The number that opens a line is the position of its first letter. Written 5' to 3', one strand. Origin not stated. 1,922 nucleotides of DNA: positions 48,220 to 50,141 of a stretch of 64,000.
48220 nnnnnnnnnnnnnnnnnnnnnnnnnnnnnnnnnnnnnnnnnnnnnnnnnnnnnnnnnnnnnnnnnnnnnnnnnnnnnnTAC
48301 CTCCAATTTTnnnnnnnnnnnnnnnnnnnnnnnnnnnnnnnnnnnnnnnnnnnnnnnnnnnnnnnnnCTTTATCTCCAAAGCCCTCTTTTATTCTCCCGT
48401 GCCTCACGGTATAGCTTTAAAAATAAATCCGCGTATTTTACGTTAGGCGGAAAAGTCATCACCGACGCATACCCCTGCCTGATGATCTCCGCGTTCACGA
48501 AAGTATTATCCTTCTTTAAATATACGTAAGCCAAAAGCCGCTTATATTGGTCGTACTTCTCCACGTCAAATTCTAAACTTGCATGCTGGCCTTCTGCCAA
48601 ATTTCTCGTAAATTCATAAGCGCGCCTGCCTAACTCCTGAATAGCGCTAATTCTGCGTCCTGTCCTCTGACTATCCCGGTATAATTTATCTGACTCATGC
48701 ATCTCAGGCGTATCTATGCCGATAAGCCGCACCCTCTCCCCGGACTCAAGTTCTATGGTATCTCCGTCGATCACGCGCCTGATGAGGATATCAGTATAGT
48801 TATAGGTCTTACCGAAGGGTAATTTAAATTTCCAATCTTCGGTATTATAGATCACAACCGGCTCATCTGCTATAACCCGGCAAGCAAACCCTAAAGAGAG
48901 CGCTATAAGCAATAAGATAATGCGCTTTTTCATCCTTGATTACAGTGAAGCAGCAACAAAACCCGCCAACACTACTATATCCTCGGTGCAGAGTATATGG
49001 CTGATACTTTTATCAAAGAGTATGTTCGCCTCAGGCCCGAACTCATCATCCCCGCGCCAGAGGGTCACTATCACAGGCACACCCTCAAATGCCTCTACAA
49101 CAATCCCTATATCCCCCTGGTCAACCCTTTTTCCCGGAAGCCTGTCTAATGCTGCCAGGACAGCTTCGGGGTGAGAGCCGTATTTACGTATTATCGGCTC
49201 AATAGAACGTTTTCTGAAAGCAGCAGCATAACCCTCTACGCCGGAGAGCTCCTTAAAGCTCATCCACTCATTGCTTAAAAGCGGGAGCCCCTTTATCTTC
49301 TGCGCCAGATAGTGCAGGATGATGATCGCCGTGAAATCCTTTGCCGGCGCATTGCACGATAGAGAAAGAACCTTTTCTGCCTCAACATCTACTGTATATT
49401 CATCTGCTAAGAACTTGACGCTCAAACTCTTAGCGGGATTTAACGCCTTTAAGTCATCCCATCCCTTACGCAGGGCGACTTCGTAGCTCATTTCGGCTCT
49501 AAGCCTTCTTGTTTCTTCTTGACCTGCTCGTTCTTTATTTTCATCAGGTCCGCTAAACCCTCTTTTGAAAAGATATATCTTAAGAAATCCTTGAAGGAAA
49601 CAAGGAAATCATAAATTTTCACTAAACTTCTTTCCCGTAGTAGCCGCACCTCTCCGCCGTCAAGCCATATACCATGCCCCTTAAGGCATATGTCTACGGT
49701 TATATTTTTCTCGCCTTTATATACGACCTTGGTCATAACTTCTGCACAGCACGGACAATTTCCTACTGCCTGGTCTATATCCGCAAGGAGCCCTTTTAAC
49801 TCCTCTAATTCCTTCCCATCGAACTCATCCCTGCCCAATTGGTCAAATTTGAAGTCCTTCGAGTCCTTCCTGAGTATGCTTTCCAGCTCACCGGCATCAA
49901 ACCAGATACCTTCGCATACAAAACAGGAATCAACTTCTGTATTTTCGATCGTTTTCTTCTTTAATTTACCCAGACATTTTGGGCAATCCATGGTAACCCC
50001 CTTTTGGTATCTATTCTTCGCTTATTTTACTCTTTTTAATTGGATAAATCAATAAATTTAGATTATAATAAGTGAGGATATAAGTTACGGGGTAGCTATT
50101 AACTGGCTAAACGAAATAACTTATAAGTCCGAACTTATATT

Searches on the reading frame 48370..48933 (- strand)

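Call 23: search_protein_families(library=pfam, proteins=[window:48370-48933:-])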
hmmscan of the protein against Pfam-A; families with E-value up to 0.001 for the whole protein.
window:48370-48933:- (187 aa): 1 family
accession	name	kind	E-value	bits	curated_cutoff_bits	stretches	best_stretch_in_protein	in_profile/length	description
PF00565.23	SNase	-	5.5e-22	78.7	21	1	67-186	1-105/107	Staphylococcal nuclease homologue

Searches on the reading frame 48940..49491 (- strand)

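Call 60: search_protein_families(library=pfam, proteins=[window:48940-49491:-], max_evalue=0.00001)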
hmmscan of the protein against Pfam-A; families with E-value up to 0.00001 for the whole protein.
window:48940-49491:- (183 aa): 1 family
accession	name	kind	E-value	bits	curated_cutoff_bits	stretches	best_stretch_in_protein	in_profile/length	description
PF12654.12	DUF3786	-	7.1e-39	133.6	27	1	21-180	17-174/176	Domain of unknown function (DUF3786)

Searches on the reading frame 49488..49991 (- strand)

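Call 60: search_protein_families(library=pfam, proteins=[window:49488-49991:-], max_evalue=0.00001)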
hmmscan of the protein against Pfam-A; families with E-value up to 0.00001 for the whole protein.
window:49488-49991:- (167 aa): 1 family
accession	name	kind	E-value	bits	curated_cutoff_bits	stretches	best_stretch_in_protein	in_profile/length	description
PF13453.11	Zn_ribbon_TFIIB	-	8.7e-15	54.3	22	1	2-41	1-40/41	Transcription factor zinc-finger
